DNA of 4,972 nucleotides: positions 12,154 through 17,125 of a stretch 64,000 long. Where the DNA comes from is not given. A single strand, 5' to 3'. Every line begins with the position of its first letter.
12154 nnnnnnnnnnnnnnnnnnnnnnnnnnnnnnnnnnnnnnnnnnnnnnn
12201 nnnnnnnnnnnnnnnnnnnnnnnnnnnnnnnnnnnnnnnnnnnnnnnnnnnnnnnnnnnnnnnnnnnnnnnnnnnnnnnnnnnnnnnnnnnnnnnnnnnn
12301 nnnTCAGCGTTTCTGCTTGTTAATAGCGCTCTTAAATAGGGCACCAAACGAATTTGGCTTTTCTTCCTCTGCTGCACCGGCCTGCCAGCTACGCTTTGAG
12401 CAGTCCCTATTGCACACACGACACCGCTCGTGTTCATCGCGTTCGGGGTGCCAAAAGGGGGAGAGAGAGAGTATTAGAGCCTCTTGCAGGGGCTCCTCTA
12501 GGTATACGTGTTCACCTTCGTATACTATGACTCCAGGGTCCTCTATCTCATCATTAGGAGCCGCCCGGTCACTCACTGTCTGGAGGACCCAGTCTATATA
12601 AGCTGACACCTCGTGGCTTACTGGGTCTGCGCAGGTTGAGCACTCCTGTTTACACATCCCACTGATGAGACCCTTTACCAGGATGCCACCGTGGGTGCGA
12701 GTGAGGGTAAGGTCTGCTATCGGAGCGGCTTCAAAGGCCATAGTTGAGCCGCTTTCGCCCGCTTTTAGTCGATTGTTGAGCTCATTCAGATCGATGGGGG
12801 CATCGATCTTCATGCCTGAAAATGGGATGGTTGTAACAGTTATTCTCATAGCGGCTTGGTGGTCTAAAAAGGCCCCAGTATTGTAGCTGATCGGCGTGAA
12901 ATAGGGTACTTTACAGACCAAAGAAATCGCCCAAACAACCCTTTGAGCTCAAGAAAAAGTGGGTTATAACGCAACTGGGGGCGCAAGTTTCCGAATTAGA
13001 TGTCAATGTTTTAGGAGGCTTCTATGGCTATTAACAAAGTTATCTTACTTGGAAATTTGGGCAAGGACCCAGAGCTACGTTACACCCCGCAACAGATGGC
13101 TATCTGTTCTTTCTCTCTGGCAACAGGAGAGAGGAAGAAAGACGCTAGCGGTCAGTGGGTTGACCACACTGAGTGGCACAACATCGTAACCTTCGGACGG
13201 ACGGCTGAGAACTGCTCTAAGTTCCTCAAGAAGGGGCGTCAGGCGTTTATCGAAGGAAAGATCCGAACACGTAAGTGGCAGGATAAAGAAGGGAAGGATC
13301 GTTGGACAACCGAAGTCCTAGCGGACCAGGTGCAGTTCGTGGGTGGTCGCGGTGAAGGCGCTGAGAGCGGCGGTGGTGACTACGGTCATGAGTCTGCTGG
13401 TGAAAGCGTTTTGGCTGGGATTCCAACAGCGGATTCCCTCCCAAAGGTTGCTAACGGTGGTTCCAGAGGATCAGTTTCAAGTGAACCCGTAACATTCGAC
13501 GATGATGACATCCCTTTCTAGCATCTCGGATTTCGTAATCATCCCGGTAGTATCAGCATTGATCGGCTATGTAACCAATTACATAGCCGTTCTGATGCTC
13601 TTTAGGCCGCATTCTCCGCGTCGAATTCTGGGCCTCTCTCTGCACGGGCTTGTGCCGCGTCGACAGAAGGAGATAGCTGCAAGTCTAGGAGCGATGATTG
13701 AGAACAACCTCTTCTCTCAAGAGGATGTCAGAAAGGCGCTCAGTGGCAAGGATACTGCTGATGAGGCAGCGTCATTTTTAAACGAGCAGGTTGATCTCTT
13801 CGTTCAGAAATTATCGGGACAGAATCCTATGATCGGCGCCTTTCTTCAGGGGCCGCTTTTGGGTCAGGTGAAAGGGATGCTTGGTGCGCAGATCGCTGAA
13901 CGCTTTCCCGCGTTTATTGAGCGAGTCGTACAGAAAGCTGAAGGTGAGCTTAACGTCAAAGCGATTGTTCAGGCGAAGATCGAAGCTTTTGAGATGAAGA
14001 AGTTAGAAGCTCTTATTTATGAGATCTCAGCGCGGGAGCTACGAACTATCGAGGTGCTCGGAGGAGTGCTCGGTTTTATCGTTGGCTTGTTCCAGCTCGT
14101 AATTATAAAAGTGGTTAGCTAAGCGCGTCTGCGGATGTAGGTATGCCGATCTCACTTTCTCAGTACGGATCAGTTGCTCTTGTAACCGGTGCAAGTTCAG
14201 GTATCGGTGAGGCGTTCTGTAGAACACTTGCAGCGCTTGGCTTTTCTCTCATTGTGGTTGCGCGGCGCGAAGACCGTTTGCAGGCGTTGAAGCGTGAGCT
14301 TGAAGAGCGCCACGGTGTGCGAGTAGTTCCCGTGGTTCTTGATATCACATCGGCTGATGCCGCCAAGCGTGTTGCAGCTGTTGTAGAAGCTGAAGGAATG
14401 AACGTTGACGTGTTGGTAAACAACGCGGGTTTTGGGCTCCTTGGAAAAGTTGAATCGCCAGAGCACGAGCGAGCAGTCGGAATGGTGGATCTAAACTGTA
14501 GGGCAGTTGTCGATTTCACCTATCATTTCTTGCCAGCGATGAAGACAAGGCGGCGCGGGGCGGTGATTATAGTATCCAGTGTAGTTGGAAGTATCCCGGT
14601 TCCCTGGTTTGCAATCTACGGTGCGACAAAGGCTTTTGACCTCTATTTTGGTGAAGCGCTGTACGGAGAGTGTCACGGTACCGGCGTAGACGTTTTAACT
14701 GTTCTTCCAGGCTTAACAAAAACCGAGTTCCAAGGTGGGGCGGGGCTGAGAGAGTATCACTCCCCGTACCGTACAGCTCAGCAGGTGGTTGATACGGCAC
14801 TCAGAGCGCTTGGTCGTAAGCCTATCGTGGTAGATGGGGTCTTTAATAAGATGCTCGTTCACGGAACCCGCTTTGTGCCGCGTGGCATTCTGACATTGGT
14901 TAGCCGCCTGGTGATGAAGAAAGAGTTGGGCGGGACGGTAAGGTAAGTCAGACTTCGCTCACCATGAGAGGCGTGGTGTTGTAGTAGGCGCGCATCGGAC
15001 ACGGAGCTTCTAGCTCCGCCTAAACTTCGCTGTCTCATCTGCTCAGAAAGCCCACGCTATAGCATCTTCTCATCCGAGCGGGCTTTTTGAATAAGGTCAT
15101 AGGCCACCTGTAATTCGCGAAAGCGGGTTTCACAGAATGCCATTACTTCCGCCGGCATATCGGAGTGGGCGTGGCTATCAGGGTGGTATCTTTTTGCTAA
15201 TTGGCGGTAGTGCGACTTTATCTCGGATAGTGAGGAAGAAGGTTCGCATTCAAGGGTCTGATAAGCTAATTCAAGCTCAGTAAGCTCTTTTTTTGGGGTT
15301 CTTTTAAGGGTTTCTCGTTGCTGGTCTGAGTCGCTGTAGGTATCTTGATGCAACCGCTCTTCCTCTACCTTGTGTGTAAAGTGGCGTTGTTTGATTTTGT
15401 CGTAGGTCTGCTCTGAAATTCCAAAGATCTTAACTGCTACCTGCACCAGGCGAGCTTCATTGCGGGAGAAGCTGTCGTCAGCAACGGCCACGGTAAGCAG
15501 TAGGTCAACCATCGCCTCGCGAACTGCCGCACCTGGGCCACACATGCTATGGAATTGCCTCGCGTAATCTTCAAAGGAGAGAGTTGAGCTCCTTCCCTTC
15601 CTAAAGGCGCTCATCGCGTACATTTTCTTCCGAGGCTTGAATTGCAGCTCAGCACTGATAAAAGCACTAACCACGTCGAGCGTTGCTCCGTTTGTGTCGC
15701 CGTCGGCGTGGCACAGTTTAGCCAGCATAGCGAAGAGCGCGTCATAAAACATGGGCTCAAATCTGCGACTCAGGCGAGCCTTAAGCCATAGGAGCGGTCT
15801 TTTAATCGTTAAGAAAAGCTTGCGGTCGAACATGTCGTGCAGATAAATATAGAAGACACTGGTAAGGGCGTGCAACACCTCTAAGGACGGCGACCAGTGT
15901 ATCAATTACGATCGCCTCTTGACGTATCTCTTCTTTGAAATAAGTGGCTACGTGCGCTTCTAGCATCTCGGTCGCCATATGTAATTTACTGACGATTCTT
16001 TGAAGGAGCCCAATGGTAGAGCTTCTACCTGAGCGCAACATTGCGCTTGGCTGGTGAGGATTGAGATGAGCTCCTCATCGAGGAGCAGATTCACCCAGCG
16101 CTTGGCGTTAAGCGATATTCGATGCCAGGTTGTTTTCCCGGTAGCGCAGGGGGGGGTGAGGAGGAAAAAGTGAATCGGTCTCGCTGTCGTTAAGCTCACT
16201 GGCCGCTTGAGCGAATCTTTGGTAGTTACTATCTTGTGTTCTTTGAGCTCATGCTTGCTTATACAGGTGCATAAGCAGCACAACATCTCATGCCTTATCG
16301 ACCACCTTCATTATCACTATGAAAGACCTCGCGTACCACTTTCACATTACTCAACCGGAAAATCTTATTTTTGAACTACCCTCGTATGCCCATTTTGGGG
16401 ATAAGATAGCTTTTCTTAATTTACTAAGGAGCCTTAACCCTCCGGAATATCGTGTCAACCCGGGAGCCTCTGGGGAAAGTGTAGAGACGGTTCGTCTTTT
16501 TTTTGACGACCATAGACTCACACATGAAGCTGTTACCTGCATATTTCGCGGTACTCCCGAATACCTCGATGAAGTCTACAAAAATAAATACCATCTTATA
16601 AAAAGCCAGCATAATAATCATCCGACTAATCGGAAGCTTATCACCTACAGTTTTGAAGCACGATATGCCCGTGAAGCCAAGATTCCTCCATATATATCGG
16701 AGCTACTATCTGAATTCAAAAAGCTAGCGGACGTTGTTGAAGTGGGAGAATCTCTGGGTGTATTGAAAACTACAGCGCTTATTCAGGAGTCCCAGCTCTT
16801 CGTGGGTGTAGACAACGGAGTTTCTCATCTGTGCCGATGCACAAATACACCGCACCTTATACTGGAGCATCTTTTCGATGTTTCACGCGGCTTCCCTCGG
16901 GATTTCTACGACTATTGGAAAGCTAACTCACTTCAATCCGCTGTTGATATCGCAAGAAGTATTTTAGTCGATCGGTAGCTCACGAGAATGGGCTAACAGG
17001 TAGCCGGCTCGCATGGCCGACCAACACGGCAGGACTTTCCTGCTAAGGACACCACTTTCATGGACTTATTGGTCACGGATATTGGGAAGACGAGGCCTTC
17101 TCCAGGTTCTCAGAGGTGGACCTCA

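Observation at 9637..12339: Single-gene SF1 helicase + PLD nuclease fusion (Mokosh-like composition) embedded among housekeeping genes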

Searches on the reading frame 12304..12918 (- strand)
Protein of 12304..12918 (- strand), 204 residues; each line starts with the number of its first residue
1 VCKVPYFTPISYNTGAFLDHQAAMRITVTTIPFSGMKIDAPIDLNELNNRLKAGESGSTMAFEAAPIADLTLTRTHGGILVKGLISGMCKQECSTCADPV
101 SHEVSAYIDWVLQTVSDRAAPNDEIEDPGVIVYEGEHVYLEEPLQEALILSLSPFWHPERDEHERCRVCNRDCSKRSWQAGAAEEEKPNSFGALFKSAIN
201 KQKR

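Call 6: search_protein_families(library=ncbifam, proteins=[window:12304-12918:-], max_evalue=0.00001)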
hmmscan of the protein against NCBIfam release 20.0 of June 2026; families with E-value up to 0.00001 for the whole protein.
window:12304-12918:- (204 aa): 0 families

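Call 72: search_protein_families(library=pfam, proteins=[window:12304-12918:-], max_evalue=0.01)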
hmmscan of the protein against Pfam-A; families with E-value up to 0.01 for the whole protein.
window:12304-12918:- (204 aa): 1 family
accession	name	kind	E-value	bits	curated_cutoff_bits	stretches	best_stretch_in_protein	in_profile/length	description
PF02620.22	YceD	-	7.4e-10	39.4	33.2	1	81-194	1-115/119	Large ribosomal RNA subunit accumulation protein YceD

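Call 97: search_protein_families(library=padloc, proteins=[window:12304-12918:-], max_evalue=0.00001)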
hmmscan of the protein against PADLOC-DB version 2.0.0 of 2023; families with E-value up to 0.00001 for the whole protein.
window:12304-12918:- (204 aa): 0 families

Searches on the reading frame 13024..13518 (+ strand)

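Call 6: search_protein_families(library=ncbifam, proteins=[window:13024-13518:+], max_evalue=0.00001)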
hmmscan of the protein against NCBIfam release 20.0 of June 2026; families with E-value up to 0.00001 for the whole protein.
window:13024-13518:+ (165 aa): 18 families
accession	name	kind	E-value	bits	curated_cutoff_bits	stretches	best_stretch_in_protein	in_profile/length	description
TIGR00621.2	ssb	subfamily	8e-46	156.4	53.95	1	2-165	3-165/165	single-stranded DNA-binding protein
NF005406.0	PRK06958.1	subfamily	4.5e-45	154.4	252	1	2-136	3-139/182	single-stranded DNA-binding protein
NF006445.0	PRK08763.1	subfamily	2.7e-39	135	246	1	2-165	4-164/164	single-stranded DNA-binding protein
NF006533.0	PRK09010.1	subfamily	2.2e-38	132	260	1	2-165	5-177/177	single-stranded DNA-binding protein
NF004357.0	PRK05733.1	subfamily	7e-37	127.1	241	1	2-125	4-133/172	single-stranded DNA-binding protein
NF004972.0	PRK06341.1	equivalog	1.5e-30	106.4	254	1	2-165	4-166/166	single-stranded DNA-binding protein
NF010292.0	PRK13732.1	subfamily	3.6e-28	98.6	265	1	2-102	5-105/175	single-stranded DNA-binding protein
NF005580.0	PRK07275.1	subfamily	2.1e-26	93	254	1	3-165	2-162/162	single-stranded DNA-binding protein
NF005241.0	PRK06751.1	equivalog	1.6e-25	90.2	313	1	3-162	2-156/173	single-stranded DNA-binding protein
NF006297.0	PRK08486.1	equivalog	8.2e-24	84.8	212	1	4-116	3-115/182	single-stranded DNA-binding protein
NF005170.0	PRK06642.1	equivalog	2e-23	82.9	270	1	2-101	4-105/152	single-stranded DNA-binding protein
NF005851.0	PRK07772.1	subfamily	6.4e-19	68.9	194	1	6-103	7-106/191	single-stranded DNA-binding protein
NF005579.0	PRK07274.1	equivalog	2.2e-18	66.2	169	1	3-111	2-107/131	single-stranded DNA-binding protein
NF005242.0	PRK06752.1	equivalog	4.4e-17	62.3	189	1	3-114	2-111/112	single-stranded DNA-binding protein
NF005674.0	PRK07459.1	equivalog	1.1e-16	60.8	161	1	1-115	1-110/121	single-stranded DNA-binding protein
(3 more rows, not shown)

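Call 97: search_protein_families(library=padloc, proteins=[window:13024-13518:+], max_evalue=0.00001)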
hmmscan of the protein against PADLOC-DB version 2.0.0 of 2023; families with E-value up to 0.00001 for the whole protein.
window:13024-13518:+ (165 aa): 0 families

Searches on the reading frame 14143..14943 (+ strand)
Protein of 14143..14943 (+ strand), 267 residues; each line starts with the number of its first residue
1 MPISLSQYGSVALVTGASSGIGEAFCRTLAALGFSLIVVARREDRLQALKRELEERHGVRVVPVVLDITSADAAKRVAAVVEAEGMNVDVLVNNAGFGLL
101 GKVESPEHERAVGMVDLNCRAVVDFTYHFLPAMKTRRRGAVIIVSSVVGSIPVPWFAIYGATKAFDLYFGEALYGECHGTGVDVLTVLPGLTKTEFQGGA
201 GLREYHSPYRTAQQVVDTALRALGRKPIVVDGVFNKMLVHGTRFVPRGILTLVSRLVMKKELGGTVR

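Call 6: search_protein_families(library=ncbifam, proteins=[window:14143-14943:+], max_evalue=0.00001)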
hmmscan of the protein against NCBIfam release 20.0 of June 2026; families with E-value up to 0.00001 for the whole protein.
window:14143-14943:+ (267 aa): 205 families (the best 25 are shown)
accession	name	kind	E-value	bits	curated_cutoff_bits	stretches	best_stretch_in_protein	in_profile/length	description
NF040690.1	mycolate_SDR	equivalog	5.9e-47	160.3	380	1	7-255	6-258/265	mycolate reductase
NF004825.0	PRK06181.1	equivalog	2.4e-36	125.4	215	1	9-198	6-194/268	SDR family oxidoreductase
NF004823.0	PRK06179.1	subfamily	2.5e-36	125.5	310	1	10-222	6-214/271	oxidoreductase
NF004824.0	PRK06180.1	subfamily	4e-36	124.6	298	1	10-200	5-191/279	oxidoreductase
NF004826.0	PRK06182.1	subfamily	1.6e-35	122.7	305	1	10-200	5-188/274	oxidoreductase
NF005878.0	PRK07825.1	subfamily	3.7e-35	121.6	287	1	9-261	9-256/278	short chain dehydrogenase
NF006565.0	PRK09072.1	equivalog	2.4e-34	119.1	238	1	10-197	6-189/265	SDR family oxidoreductase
NF050024.1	7betaHSDH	equivalog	5.4e-34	117.8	300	1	7-240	4-240/260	7beta-hydroxysteroid dehydrogenase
NF038213.1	SDR_TniO_fam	equivalog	1.1e-31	110.2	300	1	10-203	3-203/249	SDR family oxidoreductase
NF005559.1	PRK07231.1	subfamily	1.5e-31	109.8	215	1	9-197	4-191/249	glucose 1-dehydrogenase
NF005672.0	PRK07454.1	equivalog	1.6e-31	109.4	234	1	10-195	7-191/241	SDR family oxidoreductase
NF007829.0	PRK10538.1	equivalog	3.4e-31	108.5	411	1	11-196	2-185/248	bifunctional NADP-dependent 3-hydroxy acid dehydrogenase/3-hydroxypropionate dehydrogenase YdfG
NF005065.0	PRK06482.1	equivalog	5.3e-30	104.7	291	1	13-237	6-224/276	SDR family oxidoreductase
NF005881.0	PRK07832.1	equivalog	6.5e-30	104.3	296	1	9-196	9-197/287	SDR family oxidoreductase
NF006118.0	PRK08264.1-4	subfamily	1.7e-29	103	279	1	9-220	5-208/244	SDR family oxidoreductase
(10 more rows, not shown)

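Call 97: search_protein_families(library=padloc, proteins=[window:14143-14943:+], max_evalue=0.00001)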
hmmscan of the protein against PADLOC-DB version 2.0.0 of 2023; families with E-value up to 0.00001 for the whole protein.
window:14143-14943:+ (267 aa): 0 families

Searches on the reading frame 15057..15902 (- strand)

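Call 6: search_protein_families(library=ncbifam, proteins=[window:15057-15902:-], max_evalue=0.00001)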
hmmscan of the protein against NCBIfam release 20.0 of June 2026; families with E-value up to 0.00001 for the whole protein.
window:15057-15902:- (281 aa): 6 families
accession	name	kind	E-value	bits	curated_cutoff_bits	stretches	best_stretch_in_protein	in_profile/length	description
NF006948.0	PRK09430.1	equivalog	2.9e-34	118.9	162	1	16-276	23-265/267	co-chaperone DjlA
NF006504.0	PRK08937.3-4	equivalog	4.1e-10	39.5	256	1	213-271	204-260/268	adenylosuccinate lyase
TIGR02349.1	DnaJ_bact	equivalog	4.1e-08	33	377.2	1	214-272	3-54/354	molecular chaperone DnaJ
NF006502.0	PRK08937.3-2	equivalog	3.2e-07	30.1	259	1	209-271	201-261/275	adenylosuccinate lyase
NF007618.0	PRK10266.1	equivalog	6.7e-07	29.1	403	1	209-272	2-57/306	curved DNA-binding protein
NF008035.0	PRK10767.1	subfamily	1.2e-06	27.8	338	1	214-274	7-60/374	molecular chaperone DnaJ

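Call 97: search_protein_families(library=padloc, proteins=[window:15057-15902:-], max_evalue=0.00001)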
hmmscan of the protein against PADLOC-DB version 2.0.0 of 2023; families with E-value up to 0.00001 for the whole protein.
window:15057-15902:- (281 aa): 0 families

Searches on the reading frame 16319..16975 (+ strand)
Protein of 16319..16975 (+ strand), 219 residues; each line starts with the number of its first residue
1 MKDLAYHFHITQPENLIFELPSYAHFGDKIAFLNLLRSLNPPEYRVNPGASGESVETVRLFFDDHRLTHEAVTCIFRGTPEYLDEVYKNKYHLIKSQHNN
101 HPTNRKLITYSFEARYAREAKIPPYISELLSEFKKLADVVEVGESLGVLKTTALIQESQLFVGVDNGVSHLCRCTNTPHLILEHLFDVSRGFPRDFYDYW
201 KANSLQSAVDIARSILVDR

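Call 6: search_protein_families(library=ncbifam, proteins=[window:16319-16975:+], max_evalue=0.00001)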
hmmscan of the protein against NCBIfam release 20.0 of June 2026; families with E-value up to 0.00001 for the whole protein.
window:16319-16975:+ (219 aa): 0 families

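Call 72: search_protein_families(library=pfam, proteins=[window:16319-16975:+], max_evalue=0.01)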
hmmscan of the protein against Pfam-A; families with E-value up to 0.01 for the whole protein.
window:16319-16975:+ (219 aa): 1 family
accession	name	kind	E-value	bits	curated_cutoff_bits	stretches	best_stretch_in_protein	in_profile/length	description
PF01075.23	Glyco_transf_9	-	0.0063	16.3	22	1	140-180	166-206/247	Glycosyltransferase family 9 (heptosyltransferase)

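Call 73: search_protein_families(library=padloc, proteins=[window:16319-16975:+], max_evalue=0.001)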
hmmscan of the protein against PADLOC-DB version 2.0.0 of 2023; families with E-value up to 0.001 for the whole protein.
window:16319-16975:+ (219 aa): 0 families
